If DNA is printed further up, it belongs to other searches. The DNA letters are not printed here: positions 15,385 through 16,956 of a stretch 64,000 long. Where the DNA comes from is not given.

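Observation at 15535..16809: LarA-family (nickel-pincer) epimerase candidate next to gnd in a hexuronate operon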

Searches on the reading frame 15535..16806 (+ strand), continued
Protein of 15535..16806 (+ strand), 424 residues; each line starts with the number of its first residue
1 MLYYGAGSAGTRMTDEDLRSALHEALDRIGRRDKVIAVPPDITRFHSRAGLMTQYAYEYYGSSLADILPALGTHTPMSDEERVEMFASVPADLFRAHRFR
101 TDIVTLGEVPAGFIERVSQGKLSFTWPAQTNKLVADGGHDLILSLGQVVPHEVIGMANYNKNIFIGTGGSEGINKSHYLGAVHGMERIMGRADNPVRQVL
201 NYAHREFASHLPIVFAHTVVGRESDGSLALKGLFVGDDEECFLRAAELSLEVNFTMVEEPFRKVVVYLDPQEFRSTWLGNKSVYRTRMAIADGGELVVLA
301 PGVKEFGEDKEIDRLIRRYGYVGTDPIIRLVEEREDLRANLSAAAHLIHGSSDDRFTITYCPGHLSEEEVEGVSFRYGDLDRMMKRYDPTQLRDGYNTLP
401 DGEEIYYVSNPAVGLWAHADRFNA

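Call 26: search_protein_families(library=ncbifam, proteins=[L004:8898-9974:+, L004:6760-7611:+, L001:6810-8036:-, L001:5862-6683:-, L001:9098-9997:+, L001:2044-2772:-], max_evalue=0.001)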
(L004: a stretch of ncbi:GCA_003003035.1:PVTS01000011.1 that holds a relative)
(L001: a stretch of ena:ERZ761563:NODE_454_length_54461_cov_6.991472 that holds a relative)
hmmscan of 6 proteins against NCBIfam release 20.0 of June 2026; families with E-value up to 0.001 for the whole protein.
L004:8898-9974:+ (359 aa): 12 families
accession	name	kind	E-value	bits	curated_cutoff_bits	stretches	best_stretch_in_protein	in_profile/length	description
NF041633.1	trifunc_aldol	exception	7.2e-52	176.6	700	1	12-354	243-573/580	KHG/KDPG aldolase/sugar kinase fusion protein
NF041332.1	KDG_KDGal_kin_Halo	equivalog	5.2e-29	101.7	440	1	21-227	12-209/320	bifunctional 2-dehydro-3-deoxygluconokinase/2-dehydro-3-deoxygalactonokinase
TIGR04382.1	myo_inos_iolC_N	equivalog_domain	3.3e-24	85.7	300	1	27-332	19-290/309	5-dehydro-2-deoxygluconokinase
NF006957.1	PRK09434.1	equivalog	2.6e-11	43.6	450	1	156-333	128-288/302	fructokinase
NF040938.1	KDG_KDGal_kin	equivalog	2.6e-11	43.2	400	1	121-259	105-231/305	bifunctional 2-dehydro-3-deoxygluconokinase/2-dehydro-3-deoxygalactonokinase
NF052444.1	DhDoxglucKinKdgK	equivalog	1.3e-06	28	400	1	144-216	125-197/303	2-dehydro-3-deoxygluconokinase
TIGR03828.1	pfkB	equivalog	1.8e-06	27.2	292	1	274-333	224-283/305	1-phosphofructokinase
TIGR03168.1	1-PFK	subfamily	2.7e-06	26.5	216.4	1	274-333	224-283/305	hexose kinase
NF007068.0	PRK09513.1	equivalog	7.1e-06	25.4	432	1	266-332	222-286/312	1-phosphofructokinase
TIGR02152.1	D_ribokin_bact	equivalog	0.00015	21.3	299.65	1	273-333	222-282/298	ribokinase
NF041134.1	R1P_kin_Thcocales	equivalog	0.00024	20.6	500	1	276-324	205-255/291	ADP-dependent ribose-1-phosphate kinase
NF047869.1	myo_kin_aldol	exception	0.00055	18.4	600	0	168-331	155-311/586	bifunctional 5-dehydro-2-deoxygluconokinase/5-dehydro-2-deoxyphosphogluconate aldolase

L004:6760-7611:+ (284 aa): 228 families (the best 25 are shown)
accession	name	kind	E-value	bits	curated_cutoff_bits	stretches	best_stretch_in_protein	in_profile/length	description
NF006132.0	PRK08277.1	subfamily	6.9e-115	383.2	281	1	8-284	6-280/280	D-mannonate oxidoreductase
NF005559.1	PRK07231.1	subfamily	6.3e-52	176.5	215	1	10-278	2-247/249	glucose 1-dehydrogenase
NF006070.0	PRK08213.1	subfamily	2.5e-45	155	279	1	7-280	7-258/259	gluconate 5-dehydrogenase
NF004791.0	PRK06138.1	equivalog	1.3e-44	152.4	312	1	10-280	3-251/252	SDR family oxidoreductase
NF005488.0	PRK07097.1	equivalog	2.2e-42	145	369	1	6-283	4-262/266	gluconate 5-dehydrogenase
NF005853.0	PRK07774.1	equivalog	2.7e-42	144.9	303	1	9-278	3-246/250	SDR family oxidoreductase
NF005309.0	PRK06841.1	subfamily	4.6e-42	144.3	286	1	6-279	9-253/255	GolD/DthD family dehydrogenase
NF005067.0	PRK06484.1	equivalog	1.9e-41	142.2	713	1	11-281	272-514/524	short chain dehydrogenase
NF004774.0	PRK06114.1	equivalog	3.7e-41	141.2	360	1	6-280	10-261/262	SDR family oxidoreductase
NF052558.1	MBtsdlDhBudC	equivalog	8.6e-41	140.2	270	1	11-283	2-246/250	meso-2,3-butanediol dehydrogenase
NF004818.0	PRK06172.1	equivalog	5.2e-40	137.4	336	1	9-280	4-252/253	SDR family oxidoreductase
NF005446.0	PRK07035.1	equivalog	8e-40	136.7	373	1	6-278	5-253/255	SDR family oxidoreductase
NF005390.0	PRK06935.1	equivalog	8.3e-40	136.8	369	1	7-278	10-255/258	2-dehydro-3-deoxy-D-gluconate 5-dehydrogenase KduD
TIGR01832.1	kduD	equivalog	1.1e-39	136.5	338.85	1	9-279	2-246/248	2-dehydro-3-deoxy-D-gluconate 5-dehydrogenase KduD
NF049979.1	AlphHSDSHdhA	equivalog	2.1e-39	135.6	350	1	10-280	1-248/258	7alpha-hydroxysteroid dehydrogenase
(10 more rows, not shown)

L001:6810-8036:- (408 aa): 11 families
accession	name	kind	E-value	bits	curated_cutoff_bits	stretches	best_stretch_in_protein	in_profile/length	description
NF010675.0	PRK14072.1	subfamily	5.7e-168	558.9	273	1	1-406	3-410/416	diphosphate--fructose-6-phosphate 1-phosphotransferase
TIGR02483.1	PFK_mixed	subfamily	6.6e-43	147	430.55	1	6-331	4-311/325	phosphofructokinase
NF002872.1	PRK03202.1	subfamily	1.6e-39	135.8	253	1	8-334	7-293/323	ATP-dependent 6-phosphofructokinase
NF005301.0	PRK06830.1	equivalog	6.9e-35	120.4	400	1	4-334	84-405/445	ATP-dependent 6-phosphofructokinase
TIGR02482.1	PFKA_ATP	equivalog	2.4e-27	95.8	371.35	1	6-269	4-256/301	6-phosphofructokinase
NF010674.0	PRK14071.1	equivalog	3e-27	95.5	544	1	87-330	97-320/360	ATP-dependent 6-phosphofructokinase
TIGR02478.1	6PF1K_euk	equivalog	2.3e-20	72.4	708.4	2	5-197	393-577/744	6-phosphofructokinase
NF005121.0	PRK06555.1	equivalog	1.5e-17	63.5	395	1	81-267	95-296/404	pyrophosphate--fructose-6-phosphate 1-phosphotransferase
NF041103.1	PFKA_PPi_Ttgales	equivalog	5.7e-17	61.8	550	1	8-267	5-264/407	diphosphate--fructose-6-phosphate 1-phosphotransferase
NF005482.0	PRK07085.1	subfamily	2.8e-16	59.2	446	1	6-197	78-267/558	diphosphate--fructose-6-phosphate 1-phosphotransferase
TIGR02477.1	PFKA_PPi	equivalog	9.9e-15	54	587.95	1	19-197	85-261/539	diphosphate--fructose-6-phosphate 1-phosphotransferase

L001:5862-6683:- (273 aa): 203 families (the best 25 are shown)
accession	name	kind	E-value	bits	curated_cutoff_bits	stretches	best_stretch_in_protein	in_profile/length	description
NF006132.0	PRK08277.1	subfamily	9.3e-70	235.2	281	1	3-269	2-275/280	D-mannonate oxidoreductase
NF005559.1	PRK07231.1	subfamily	6.7e-49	166.6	215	1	9-270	2-249/249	glucose 1-dehydrogenase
NF006070.0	PRK08213.1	subfamily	9.9e-43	146.5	279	1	3-269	4-257/259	gluconate 5-dehydrogenase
NF004778.0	PRK06124.1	equivalog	3e-40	138.3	303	1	5-271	5-255/256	SDR family oxidoreductase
NF005309.0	PRK06841.1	subfamily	3.5e-40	138.1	286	1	3-271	7-255/255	GolD/DthD family dehydrogenase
NF005488.0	PRK07097.1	equivalog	4.4e-40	137.5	369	1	4-270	3-259/266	gluconate 5-dehydrogenase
NF004198.0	PRK05653.1-3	equivalog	1.1e-39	136.4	296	1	8-269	4-247/248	3-oxoacyl-ACP reductase FabG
NF004791.0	PRK06138.1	equivalog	6.5e-38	130.5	312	1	8-270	2-251/252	SDR family oxidoreductase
NF053701.1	CsHdxCHCADhChcB2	equivalog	7.2e-37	127.2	350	1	9-269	1-243/245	cis-4-hydroxycyclohexanecarboxylate dehydrogenase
NF009466.0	PRK12826.1-2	subfamily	8.9e-37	126.9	222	1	12-269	4-245/248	3-oxoacyl-ACP reductase FabG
NF005472.0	PRK07067.1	equivalog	1e-35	123.6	338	1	8-269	3-255/257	L-iditol 2-dehydrogenase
TIGR01832.1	kduD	equivalog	1.9e-35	122.5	338.85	1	7-270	1-247/248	2-dehydro-3-deoxy-D-gluconate 5-dehydrogenase KduD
NF009093.0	PRK12429.1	subfamily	3.2e-35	121.7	258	1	9-271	3-259/259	3-hydroxybutyrate dehydrogenase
NF005067.0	PRK06484.1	equivalog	3.3e-35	121.6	713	1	10-269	272-512/524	short chain dehydrogenase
NF005390.0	PRK06935.1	equivalog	9.5e-35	120.2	369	1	2-270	6-257/258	2-dehydro-3-deoxy-D-gluconate 5-dehydrogenase KduD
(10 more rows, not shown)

L001:9098-9997:+ (300 aa): 0 families

L001:2044-2772:- (242 aa): 0 families

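Call 36: find_related_loci(query=A1, collection=genome_contigs, flank=10000)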
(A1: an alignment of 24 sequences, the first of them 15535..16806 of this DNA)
Query A1 (424 aa) in genome_contigs; peptide patterns used: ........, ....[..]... (x = any residue, [..] = any of these).
600 stretches matched a pattern (row limit reached: there are more); 587 encode a relative of the query (tblastn E <= 1e-3); the best 80 are kept; 80 distinct loci.
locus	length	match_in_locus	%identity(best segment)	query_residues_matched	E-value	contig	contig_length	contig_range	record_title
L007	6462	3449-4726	73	1-422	0e+0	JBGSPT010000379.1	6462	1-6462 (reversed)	MAG: Treponematales bacterium isolate JTS-AC310 k141_3891146, whole genome shotgun sequence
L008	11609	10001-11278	72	1-422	0e+0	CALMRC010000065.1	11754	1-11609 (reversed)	MAG TPA_asm: uncultured Spirochaetes bacterium isolate SRR6284162_bin.1_CONCOCT_v1.1_MAG genome assembly, contig: ERZ795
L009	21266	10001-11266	66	1-422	0e+0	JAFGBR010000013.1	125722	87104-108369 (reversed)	MAG: Marinilabiliaceae bacterium isolate Zod_Metabat.1042 k87_1747297, whole genome shotgun sequence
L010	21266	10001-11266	67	1-422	0e+0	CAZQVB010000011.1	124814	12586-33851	MAG TPA_asm: uncultured Roseivirgaceae bacterium isolate SRP063590_co1_14 genome assembly, contig: NODE_137_length_12481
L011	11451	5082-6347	67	1-422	0e+0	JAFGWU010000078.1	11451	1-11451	MAG: Bacteroidales bacterium isolate ZodW_Metabat.292 k87_15822918, whole genome shotgun sequence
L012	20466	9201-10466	66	1-422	0e+0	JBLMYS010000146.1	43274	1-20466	MAG: Acidobacteriota bacterium isolate MAG223 PRJNA951521_bin78_renamed_145, whole genome shotgun sequence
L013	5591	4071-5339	66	1-423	0e+0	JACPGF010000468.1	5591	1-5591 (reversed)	MAG: Ignavibacteriales bacterium isolate NC_groundwater_380_Ag_B-0.1um_41_8 GD18-4_B1_scaffold_1960149, whole genome sho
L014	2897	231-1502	64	1-424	0e+0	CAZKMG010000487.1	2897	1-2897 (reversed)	MAG TPA_asm: uncultured Bacteroidaceae bacterium isolate binchicken_co129_645 genome assembly, contig: NODE_141608_lengt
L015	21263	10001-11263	67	1-422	0e+0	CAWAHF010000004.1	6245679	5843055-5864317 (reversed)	MAG: uncultured Bacteroidales bacterium isolate MFD02416.bin.1.317 genome assembly, contig: contig_49773, whole genome s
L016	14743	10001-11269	64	1-423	0e+0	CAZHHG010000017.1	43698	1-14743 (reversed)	MAG TPA_asm: uncultured Melioribacter sp. isolate SRP278314_co1_185 genome assembly, contig: NODE_1096_length_43698_cov_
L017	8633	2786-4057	64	1-424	0e+0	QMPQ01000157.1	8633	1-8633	MAG: Bacteroidetes bacterium isolate B13_G6 B13_Guay6_scaffold_07332, whole genome shotgun sequence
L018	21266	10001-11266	65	1-424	0e+0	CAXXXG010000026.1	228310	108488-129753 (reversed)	MAG: Sedimentisphaerales bacterium isolate 547d8dc4-f4dd-4db4-9462-dbf544382da7 genome assembly, contig: contig_26, whol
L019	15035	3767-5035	65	1-423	0e+0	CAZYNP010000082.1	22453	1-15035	MAG TPA_asm: uncultured Cytophagia bacterium isolate binchicken_co274_472 genome assembly, contig: NODE_5948_length_2245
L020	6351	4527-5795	63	1-423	0e+0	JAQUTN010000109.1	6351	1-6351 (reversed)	MAG: Bacteroidales bacterium isolate STD2_120 NODE_51772_length_6351_cov_4.817159_Sandtown_D2, whole genome shotgun sequ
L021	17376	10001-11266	65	1-422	0e+0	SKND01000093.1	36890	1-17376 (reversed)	MAG: Bacteroidales bacterium isolate CSSed162cmA_274 CSSed16-2cmA-1245, whole genome shotgun sequence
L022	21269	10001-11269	64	1-423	0e+0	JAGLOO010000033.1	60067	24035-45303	MAG: Bacteroidales bacterium isolate RS_7_37 ROV157_7.bin.37.fa_33, whole genome shotgun sequence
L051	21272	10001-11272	63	1-424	0e+0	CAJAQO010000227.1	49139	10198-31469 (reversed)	MAG: uncultured Verrucomicrobia subdivision 3 bacterium isolate B-2_bin-237 genome assembly, contig: bin-237:227/335, wh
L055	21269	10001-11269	64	1-423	0e+0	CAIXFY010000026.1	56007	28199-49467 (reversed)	MAG: uncultured Verrucomicrobia subdivision 3 bacterium isolate VK1_bin-0319 genome assembly, contig: bin-0319:26/85, wh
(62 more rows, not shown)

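Call 46: search_protein_families(library=pfam, proteins=[L022:11282-12421:+, L015:11287-12267:+, L051:8914-9993:+, L055:11285-12376:+, L010:12762-13622:+], max_evalue=0.001)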
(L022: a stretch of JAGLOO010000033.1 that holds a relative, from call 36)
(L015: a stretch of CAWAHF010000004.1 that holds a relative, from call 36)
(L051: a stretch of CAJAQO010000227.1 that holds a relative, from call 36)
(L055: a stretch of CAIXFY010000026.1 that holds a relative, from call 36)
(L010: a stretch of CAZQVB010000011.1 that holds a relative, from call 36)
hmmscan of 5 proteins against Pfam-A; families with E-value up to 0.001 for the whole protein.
L022:11282-12421:+ (380 aa): 3 families
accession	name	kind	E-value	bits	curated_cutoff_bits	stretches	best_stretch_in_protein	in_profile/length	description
PF02826.25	2-Hacid_dh_C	-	8.7e-35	120.1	25.1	1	113-257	32-178/178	D-isomer specific 2-hydroxyacid dehydrogenase, NAD binding domain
PF00389.36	2-Hacid_dh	-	1.1e-16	61.2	24.6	1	34-189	35-103/134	D-isomer specific 2-hydroxyacid dehydrogenase, catalytic domain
PF11890.14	DUF3410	-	5.8e-12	45.7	31.4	1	297-357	6-69/81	Domain of unknown function (DUF3410)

L015:11287-12267:+ (327 aa): 4 families
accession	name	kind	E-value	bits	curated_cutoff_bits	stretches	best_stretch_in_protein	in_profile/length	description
PF22725.1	GFO_IDH_MocA_C3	-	3.3e-26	92.1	27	1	133-259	1-123/124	GFO/IDH/MocA C-terminal domain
PF01408.29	GFO_IDH_MocA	-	7.4e-25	88.4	24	1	5-125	1-120/120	Oxidoreductase family, NAD-binding Rossmann fold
PF02894.22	GFO_IDH_MocA_C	-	3.8e-15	56.7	22.9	1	137-260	1-128/218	Oxidoreductase family, C-terminal alpha/beta domain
PF22685.1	Gal80p_C-like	-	8.6e-05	23.2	29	1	131-211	1-81/152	Gal80p, C-terminal domain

L051:8914-9993:+ (360 aa): 1 family
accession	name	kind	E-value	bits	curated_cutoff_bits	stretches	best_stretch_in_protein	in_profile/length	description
PF00294.29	PfkB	-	3e-15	56.8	25.8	1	44-340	37-297/302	pfkB family carbohydrate kinase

L055:11285-12376:+ (364 aa): 1 family
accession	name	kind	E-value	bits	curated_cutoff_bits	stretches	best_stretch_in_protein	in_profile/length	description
PF00294.29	PfkB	-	7.5e-16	58.8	25.8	1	32-345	26-298/302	pfkB family carbohydrate kinase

L010:12762-13622:+ (287 aa): 1 family
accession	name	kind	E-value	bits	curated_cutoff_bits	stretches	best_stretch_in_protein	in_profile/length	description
PF03629.24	SASA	-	2e-54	185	24.8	1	54-278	2-225/226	Carbohydrate esterase, sialic acid-specific acetylesterase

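Call 51: search_solved_structures(query=A1, max_evalue=0.01, show_alignments=5)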
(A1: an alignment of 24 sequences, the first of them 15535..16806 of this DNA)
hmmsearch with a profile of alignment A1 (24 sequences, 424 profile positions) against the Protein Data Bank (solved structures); distinct sequences matched with E-value up to 0.01: 1.
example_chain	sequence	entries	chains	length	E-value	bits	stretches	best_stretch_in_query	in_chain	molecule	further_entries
4nar_A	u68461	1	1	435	1.3e-45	158.9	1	12-351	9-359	Putative uronate isomerase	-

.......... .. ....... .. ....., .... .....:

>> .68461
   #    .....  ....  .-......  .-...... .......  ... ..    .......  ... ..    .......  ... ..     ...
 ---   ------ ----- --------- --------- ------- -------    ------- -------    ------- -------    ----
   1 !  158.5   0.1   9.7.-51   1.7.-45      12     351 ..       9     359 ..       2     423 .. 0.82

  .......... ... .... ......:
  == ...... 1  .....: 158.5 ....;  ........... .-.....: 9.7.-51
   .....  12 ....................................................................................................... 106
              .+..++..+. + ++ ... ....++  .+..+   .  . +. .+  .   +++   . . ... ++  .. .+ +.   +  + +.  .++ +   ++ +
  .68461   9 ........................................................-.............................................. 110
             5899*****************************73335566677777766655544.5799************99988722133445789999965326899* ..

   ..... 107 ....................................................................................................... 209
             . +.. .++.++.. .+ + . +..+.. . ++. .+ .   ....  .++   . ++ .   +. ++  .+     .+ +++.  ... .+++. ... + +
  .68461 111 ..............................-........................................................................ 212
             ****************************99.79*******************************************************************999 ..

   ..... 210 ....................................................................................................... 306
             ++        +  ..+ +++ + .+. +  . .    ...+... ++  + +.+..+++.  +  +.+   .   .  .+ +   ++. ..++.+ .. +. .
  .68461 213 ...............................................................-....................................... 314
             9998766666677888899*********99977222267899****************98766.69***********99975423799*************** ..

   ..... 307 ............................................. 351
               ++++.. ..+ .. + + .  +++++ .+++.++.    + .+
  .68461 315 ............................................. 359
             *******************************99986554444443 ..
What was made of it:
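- Tried and rejected: A profile of 24 group-18 sequences against PDB sequences still found only 4NAR (call 51).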
